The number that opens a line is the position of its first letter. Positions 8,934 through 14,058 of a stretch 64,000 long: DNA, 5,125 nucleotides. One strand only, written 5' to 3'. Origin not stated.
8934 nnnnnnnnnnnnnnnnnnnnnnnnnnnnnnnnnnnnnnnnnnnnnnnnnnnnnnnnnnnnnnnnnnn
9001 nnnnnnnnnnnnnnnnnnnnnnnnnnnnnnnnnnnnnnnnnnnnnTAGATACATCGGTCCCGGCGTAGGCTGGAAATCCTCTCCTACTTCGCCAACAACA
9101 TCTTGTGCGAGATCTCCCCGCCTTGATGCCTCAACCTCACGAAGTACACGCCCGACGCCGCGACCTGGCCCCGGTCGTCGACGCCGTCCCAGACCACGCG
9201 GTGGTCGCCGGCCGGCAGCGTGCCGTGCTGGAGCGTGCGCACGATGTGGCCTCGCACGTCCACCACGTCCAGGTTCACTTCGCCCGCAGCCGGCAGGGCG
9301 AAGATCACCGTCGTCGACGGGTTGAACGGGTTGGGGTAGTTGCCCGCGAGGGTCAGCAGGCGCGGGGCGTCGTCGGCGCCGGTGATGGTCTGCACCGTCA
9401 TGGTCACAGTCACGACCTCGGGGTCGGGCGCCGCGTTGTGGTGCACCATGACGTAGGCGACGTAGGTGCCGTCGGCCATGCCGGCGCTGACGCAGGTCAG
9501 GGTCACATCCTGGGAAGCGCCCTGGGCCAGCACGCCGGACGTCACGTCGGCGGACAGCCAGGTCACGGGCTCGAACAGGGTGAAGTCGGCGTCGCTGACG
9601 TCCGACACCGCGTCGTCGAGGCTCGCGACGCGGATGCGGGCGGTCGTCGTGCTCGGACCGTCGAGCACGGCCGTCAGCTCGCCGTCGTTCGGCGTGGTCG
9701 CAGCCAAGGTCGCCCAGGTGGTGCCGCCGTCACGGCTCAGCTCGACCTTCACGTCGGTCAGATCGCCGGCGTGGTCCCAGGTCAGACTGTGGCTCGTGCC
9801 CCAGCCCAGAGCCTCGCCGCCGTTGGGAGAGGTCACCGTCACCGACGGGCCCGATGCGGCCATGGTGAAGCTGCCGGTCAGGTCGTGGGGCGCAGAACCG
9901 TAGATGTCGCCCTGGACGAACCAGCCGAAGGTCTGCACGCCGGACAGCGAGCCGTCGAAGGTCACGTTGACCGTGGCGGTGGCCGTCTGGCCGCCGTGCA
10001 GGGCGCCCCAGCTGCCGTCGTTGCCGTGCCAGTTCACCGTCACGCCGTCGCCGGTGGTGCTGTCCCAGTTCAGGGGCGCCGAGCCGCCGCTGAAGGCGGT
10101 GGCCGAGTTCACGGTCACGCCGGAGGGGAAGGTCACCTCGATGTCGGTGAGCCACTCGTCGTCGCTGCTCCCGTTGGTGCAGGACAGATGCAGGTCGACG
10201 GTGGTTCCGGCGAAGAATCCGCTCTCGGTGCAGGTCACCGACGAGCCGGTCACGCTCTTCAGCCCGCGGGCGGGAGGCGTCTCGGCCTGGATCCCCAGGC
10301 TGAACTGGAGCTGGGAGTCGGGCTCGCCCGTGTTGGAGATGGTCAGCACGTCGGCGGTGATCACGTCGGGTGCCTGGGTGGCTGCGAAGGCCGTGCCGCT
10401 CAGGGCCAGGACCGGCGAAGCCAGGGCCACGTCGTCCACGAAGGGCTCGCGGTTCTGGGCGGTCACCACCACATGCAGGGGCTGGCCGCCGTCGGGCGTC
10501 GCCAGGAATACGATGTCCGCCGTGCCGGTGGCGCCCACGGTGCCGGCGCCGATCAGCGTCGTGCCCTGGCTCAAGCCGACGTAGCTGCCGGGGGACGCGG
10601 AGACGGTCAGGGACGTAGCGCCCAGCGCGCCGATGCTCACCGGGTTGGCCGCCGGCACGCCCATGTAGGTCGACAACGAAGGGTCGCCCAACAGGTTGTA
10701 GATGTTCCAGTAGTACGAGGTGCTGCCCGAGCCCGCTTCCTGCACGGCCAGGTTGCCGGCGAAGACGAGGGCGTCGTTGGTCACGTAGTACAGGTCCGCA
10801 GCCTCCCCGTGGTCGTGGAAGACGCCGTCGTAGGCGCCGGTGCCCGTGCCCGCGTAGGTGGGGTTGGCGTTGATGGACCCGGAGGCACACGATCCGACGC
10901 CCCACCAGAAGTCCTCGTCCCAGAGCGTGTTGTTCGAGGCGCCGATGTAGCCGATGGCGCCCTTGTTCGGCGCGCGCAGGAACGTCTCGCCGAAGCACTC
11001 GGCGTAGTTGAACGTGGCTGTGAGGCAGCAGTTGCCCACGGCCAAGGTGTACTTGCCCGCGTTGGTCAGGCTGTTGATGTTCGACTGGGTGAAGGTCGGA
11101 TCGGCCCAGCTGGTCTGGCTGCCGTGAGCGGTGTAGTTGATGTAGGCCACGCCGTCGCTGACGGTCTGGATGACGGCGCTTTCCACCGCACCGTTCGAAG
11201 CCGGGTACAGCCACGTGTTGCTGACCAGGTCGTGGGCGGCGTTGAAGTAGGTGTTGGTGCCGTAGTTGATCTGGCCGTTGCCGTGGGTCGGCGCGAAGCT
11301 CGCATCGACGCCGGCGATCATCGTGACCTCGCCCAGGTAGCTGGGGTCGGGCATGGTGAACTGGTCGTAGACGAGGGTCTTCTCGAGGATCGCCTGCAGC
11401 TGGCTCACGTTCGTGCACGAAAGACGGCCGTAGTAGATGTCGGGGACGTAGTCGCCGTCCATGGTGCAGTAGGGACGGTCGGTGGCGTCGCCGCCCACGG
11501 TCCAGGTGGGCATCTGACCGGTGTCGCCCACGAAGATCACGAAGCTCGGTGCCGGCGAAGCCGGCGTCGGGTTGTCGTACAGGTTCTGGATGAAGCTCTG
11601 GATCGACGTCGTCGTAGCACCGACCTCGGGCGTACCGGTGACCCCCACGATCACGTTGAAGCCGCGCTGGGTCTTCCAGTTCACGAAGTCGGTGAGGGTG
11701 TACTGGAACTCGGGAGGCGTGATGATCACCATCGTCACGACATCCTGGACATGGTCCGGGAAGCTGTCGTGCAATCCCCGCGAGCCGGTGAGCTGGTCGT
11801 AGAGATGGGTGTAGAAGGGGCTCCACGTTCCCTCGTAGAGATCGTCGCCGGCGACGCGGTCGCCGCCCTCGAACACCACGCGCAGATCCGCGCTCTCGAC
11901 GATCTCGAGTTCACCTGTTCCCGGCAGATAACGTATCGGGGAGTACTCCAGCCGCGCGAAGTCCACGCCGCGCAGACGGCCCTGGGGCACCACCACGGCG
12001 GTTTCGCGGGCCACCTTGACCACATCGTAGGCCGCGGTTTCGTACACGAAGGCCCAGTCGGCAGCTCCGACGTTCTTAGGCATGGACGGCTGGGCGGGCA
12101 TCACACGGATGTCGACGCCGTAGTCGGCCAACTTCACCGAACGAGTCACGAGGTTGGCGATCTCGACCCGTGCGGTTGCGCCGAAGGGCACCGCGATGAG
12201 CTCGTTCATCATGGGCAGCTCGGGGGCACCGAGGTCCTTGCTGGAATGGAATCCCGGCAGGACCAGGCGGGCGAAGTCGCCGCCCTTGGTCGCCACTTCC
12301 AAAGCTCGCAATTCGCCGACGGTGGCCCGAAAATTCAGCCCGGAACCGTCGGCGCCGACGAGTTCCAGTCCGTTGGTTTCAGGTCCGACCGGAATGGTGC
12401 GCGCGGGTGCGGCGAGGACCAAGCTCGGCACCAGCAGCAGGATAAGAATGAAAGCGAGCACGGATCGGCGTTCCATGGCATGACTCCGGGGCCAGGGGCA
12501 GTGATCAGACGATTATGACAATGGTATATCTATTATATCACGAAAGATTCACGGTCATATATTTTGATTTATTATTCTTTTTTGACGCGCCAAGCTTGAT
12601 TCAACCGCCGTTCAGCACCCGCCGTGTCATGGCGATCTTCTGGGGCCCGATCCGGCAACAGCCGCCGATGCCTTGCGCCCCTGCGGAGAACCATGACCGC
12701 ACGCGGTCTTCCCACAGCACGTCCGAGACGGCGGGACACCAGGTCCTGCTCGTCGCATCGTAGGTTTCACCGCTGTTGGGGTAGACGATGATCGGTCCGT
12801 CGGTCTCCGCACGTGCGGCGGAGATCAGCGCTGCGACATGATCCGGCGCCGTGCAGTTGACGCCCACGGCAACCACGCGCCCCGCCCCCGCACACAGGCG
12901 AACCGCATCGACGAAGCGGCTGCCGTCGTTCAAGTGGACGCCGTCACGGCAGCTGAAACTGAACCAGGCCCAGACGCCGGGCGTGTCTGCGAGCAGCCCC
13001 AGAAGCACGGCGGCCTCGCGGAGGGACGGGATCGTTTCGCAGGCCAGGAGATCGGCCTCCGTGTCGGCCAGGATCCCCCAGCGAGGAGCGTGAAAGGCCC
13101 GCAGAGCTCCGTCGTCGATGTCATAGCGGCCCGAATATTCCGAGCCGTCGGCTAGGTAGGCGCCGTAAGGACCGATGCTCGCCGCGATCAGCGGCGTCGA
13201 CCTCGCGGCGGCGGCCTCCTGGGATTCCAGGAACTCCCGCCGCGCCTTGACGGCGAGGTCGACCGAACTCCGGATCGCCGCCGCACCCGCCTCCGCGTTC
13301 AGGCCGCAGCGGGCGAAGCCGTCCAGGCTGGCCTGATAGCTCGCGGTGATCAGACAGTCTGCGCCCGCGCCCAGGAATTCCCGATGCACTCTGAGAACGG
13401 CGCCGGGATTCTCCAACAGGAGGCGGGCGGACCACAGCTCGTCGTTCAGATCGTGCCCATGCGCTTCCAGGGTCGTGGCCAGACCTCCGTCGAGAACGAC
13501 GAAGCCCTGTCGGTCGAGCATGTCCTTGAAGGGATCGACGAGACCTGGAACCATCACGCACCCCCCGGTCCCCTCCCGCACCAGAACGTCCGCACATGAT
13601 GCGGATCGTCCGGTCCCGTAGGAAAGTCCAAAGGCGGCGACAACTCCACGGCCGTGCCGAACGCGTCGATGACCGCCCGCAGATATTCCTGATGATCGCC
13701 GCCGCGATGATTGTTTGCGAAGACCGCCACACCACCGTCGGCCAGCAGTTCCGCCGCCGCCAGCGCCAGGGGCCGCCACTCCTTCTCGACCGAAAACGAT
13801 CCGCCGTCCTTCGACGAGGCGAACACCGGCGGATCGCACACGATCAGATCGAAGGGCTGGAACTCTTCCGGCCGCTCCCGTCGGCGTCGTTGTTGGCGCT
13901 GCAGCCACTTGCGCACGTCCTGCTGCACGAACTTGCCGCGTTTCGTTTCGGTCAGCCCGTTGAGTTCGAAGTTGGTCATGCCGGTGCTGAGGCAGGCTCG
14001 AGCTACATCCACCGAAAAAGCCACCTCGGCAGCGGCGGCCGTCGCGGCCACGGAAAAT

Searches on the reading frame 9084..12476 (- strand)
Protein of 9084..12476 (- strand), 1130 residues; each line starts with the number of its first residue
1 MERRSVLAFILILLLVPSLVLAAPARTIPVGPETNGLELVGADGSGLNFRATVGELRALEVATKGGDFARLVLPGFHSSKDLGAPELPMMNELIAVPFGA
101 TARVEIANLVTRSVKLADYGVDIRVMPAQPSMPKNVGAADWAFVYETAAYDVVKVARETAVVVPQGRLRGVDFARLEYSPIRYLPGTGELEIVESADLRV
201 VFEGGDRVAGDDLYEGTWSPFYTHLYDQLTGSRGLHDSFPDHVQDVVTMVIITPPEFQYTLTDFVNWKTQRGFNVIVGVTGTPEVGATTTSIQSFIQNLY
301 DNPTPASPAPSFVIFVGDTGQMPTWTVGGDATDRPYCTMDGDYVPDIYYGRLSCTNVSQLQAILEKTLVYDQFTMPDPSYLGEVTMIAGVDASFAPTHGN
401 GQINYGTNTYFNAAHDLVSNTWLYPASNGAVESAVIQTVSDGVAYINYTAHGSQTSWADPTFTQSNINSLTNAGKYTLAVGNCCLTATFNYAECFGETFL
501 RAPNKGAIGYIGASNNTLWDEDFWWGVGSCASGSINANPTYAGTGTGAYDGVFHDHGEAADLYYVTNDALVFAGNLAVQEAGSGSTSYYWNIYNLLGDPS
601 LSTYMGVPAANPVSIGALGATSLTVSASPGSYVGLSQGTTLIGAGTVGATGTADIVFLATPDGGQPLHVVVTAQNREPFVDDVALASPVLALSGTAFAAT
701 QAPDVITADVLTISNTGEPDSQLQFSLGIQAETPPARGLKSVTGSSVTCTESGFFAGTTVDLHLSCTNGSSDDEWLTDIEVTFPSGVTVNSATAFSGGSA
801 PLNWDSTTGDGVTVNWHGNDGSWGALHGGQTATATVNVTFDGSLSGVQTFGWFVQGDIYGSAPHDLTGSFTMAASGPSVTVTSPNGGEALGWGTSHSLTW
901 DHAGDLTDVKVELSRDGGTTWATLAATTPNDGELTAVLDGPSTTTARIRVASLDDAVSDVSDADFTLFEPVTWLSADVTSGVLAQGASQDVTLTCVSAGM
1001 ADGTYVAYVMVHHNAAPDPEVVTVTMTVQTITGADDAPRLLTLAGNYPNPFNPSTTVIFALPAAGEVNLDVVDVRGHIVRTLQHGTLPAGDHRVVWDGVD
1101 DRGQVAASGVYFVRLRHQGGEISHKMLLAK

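Call 6: search_protein_families(library=pfam, proteins=[window:9084-12476:-], max_evalue=0.001)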
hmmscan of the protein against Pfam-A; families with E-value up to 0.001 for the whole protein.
window:9084-12476:- (1130 aa): 5 families
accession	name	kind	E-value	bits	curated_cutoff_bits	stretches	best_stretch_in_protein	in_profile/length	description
PF01364.23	Peptidase_C25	-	5.4e-59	200.7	23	1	249-602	1-373/374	Peptidase family C25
PF13860.13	FlgD_ig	-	1e-11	45.1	27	1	1063-1116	21-74/79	FlgD Ig-like domain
PF08126.16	Propeptide_C25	-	3.9e-10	39.6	22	1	54-203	29-173/205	Propeptide_C25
PF03785.20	Peptidase_C25_C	-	1.9e-08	34.5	25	1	617-683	13-78/79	Peptidase family C25, C terminal ig-like domain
PF18962.6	Por_Secre_tail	-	0.00091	19.9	27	0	1047-1126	2-73/75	Secretion system C-terminal sorting domain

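Call 14: search_protein_families(library=ncbifam, proteins=[window:9084-12476:-], max_evalue=0.01)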
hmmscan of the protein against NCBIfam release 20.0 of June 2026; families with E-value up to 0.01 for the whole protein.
window:9084-12476:- (1130 aa): 8 families
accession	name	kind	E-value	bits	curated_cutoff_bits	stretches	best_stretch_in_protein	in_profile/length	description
NF033707.1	T9SS_sortase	equivalog_domain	2.4e-19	68.5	420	2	430-513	585-671/1095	type IX secretion system sortase PorU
NF052324.1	PorU_rel_Nterm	equivalog_domain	2.2e-12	46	450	1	340-516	521-699/879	putative type IX secretion system sortase PorU2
NF005176.1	PRK06655.1-1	equivalog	7.8e-10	39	230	1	1058-1118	90-150/197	flagellar hook assembly protein FlgD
TIGR04183.1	Por_Secre_tail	domain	9.1e-08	32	23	1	1047-1127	2-70/72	T9SS type A sorting domain-containing protein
NF009276.0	PRK12633.1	equivalog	2.1e-05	24.4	383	1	1064-1115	128-179/234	flagellar basal body rod modification protein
NF009277.0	PRK12634.1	equivalog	8.3e-05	22.8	333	1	1057-1115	114-172/221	flagellar basal body rod modification protein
NF052323.1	T9SSA_dep_M6i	equivalog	0.00019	19.5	600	1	1046-1118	960-1027/1043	T9SS-dependent M6-like inactivated metalloprotease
NF052228.1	T9SS_PorZ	equivalog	0.0014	17.1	260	1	1047-1120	676-745/757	type IX secretion system anionic LPS delivery protein PorZ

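Call 42: search_solved_structures(query=window:9087-12476:-, max_evalue=0.01, show_alignments=0)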
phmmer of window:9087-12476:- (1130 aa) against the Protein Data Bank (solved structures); distinct sequences matched with E-value up to 0.01: 8.
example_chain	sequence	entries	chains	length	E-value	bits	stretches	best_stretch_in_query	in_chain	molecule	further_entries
4rbm_A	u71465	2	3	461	5.1e-86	292.8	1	244-688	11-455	Lys-gingipain W83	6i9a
4tkx_L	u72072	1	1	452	2.3e-85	290.6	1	244-682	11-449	Lys-gingipain W83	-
4ief_B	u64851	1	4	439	2.2e-28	101.9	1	248-516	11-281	Gingipain R2 Mature Domain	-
5mun_A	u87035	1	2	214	6.9e-28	100.3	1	53-229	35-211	Lys-gingipain W83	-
1cvr_A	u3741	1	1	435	2.1e-27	98.7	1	248-507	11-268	GINGIPAIN R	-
7eh9_A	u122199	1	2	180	0.0003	22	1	1062-1120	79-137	Basal-body rod modification protein FlgD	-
7bhq_A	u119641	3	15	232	0.00054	21.2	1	1062-1120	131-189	Basal-body rod modification protein FlgD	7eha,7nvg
3c12_A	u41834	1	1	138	0.0016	19.6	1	1057-1114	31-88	Flagellar protein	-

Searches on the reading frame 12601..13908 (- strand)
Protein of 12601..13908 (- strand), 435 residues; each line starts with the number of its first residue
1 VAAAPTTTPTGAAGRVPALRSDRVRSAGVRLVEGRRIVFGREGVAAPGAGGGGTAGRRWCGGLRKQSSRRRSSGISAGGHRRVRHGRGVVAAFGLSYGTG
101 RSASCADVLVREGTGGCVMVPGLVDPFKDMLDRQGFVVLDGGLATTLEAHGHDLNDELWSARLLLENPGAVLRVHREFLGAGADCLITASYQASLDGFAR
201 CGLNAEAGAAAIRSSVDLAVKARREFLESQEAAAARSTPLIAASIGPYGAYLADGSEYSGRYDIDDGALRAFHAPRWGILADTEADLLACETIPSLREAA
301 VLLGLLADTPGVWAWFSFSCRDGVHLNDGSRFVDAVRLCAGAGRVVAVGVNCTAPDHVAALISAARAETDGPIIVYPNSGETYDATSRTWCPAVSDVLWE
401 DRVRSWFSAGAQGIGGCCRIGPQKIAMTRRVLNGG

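Call 6: search_protein_families(library=pfam, proteins=[window:12601-13908:-], max_evalue=0.001)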
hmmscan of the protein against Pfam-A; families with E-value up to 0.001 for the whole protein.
window:12601-13908:- (435 aa): 1 family
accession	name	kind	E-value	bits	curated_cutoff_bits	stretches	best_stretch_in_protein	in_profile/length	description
PF02574.22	S-methyl_trans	-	1.5e-70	238.8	22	1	137-430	1-281/283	Homocysteine S-methyltransferase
